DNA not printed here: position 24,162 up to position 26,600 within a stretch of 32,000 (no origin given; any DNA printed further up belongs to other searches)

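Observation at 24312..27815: Single 1167-aa ORF fusing an OGT-like GT41 enzyme to a GT4 glycosyltransferase, with a composition break inside the ORF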

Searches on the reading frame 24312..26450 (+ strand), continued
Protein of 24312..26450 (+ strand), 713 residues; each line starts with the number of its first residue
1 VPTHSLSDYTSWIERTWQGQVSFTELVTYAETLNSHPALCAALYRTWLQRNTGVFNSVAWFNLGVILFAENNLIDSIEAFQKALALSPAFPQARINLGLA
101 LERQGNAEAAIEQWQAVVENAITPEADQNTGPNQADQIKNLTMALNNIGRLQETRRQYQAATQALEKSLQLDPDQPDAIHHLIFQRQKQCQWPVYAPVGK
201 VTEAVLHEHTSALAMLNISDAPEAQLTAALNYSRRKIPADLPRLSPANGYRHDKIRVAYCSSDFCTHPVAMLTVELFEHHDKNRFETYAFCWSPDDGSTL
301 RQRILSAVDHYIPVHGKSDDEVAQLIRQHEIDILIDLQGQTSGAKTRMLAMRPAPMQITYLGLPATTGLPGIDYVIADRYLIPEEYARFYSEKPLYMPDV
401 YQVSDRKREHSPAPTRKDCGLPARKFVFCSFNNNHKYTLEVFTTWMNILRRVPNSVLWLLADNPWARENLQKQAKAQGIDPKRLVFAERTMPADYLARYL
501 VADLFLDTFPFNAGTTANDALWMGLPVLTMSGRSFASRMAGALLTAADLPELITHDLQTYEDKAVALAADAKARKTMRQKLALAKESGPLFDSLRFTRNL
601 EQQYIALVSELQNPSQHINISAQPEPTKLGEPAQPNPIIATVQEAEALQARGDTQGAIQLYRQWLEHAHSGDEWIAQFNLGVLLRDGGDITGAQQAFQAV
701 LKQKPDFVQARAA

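Call 65: find_homologous_proteins(query=L043:1414-3213:+, max_evalue=1e-30)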
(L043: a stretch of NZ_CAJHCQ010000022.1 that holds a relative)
Query L043:1414-3213:+ (600 aa): 7904 proteins with E <= 1e-30 among 8000 candidates; the best 120 are listed.
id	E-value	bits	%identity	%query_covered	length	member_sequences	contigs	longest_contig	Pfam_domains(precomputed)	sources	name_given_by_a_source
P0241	0.0e+0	1326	96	100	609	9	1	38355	PF13431.13,PF13414.13,PF00515.35,PF13424.13,PF13176.13,PF13428.13,PF13844.13,PF13181.13,PF07719.24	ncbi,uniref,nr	ncbi:acetylglucosamine transferase [Paraburkholderia sp. CNPSo 3272]|uniref:O-linked N-acetylglucosa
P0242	0.0e+0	1175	83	100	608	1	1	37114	PF13431.13,PF13414.13,PF00515.35,PF13424.13,PF13432.13,PF13428.13,PF13844.13,PF13181.13,PF07719.24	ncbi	-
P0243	0.0e+0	1171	84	100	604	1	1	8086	PF13431.13,PF13414.13,PF00515.35,PF13424.13,PF13176.13,PF13432.13,PF13428.13,PF13844.13,PF13181.13,PF07719.24,PF13374.13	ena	-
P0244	0.0e+0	1048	74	99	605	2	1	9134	PF13431.13,PF00515.35,PF13424.13,PF13176.13,PF21033.5,PF13432.13,PF13844.13,PF13181.13,PF07719.24,PF13374.13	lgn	-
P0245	0.0e+0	1035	74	100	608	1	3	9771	PF13431.13,PF00515.35,PF13424.13,PF13432.13,PF13428.13,PF13844.13,PF13181.13,PF07719.24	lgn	-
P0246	4.1e-295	998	72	99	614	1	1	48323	PF13431.13,PF00515.35,PF13424.13,PF13432.13,PF13428.13,PF13844.13,PF13181.13,PF07719.24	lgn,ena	-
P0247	4.3e-293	991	71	99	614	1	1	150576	PF13431.13,PF13414.13,PF00515.35,PF13424.13,PF13432.13,PF13428.13,PF13844.13,PF13181.13,PF07719.24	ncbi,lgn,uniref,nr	ncbi:O-linked N-acetylglucosamine transferase, SPINDLY family protein [Paraburkholderia lycopersici]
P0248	6.3e-282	954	69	100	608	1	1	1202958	PF13431.13,PF13414.13,PF00515.35,PF13424.13,PF13844.13,PF13181.13,PF07719.24,PF13374.13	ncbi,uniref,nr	ncbi:tetratricopeptide repeat protein [Pararobbsia silviterrae]|uniref:protein O-GlcNAc transferase 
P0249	3.5e-277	939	66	100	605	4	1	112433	PF13431.13,PF13414.13,PF00515.35,PF13176.13,PF13432.13,PF13428.13,PF13844.13,PF13181.13,PF07719.24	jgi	-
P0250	4.1e-274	929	67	99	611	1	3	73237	PF13431.13,PF13414.13,PF13176.13,PF13428.13,PF13844.13,PF13374.13,PF14559.13,PF13371.13,PF00515.35,PF13424.13,PF13432.13,PF13181.13,PF07719.24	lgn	-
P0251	6.3e-273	925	66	100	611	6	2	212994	PF13431.13,PF13414.13,PF00515.35,PF13424.13,PF13176.13,PF13432.13,PF13428.13,PF13844.13,PF13181.13,PF07719.24,PF13374.13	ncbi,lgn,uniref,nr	ncbi:O-linked N-acetylglucosamine transferase, SPINDLY family protein [Cupriavidus numazuensis]|unir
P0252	7.3e-272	921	66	100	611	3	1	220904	PF13431.13,PF13414.13,PF00515.35,PF13424.13,PF13432.13,PF13428.13,PF13844.13,PF13181.13,PF07719.24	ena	-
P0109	1.4e-271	920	68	98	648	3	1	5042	PF13431.13,PF13414.13,PF13176.13,PF13428.13,PF13844.13,PF13374.13,PF00515.35,PF13424.13,PF13432.13,PF13181.13,PF07719.24,PF13174.13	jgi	jgi:predicted O-linked N-acetylglucosamine transferase (SPINDLY family)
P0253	4.5e-271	919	65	100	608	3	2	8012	PF13431.13,PF13414.13,PF13176.13,PF13428.13,PF13844.13,PF13374.13,PF00515.35,PF13424.13,PF13432.13,PF13181.13,PF07719.24,PF13174.13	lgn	-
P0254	5.6e-271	918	66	100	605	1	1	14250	PF13431.13,PF13414.13,PF00515.35,PF13424.13,PF13176.13,PF13432.13,PF13428.13,PF13844.13,PF13181.13,PF07719.24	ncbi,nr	ncbi:MAG TPA: tetratricopeptide repeat protein [Solimonas sp.]|nr:tetratricopeptide repeat protein [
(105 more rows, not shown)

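Call 71: search_protein_families(library=padloc, proteins=[window:24312-26450:+], max_evalue=0.001)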
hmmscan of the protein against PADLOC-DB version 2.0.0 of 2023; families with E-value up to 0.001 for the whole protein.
window:24312-26450:+ (713 aa): 0 families
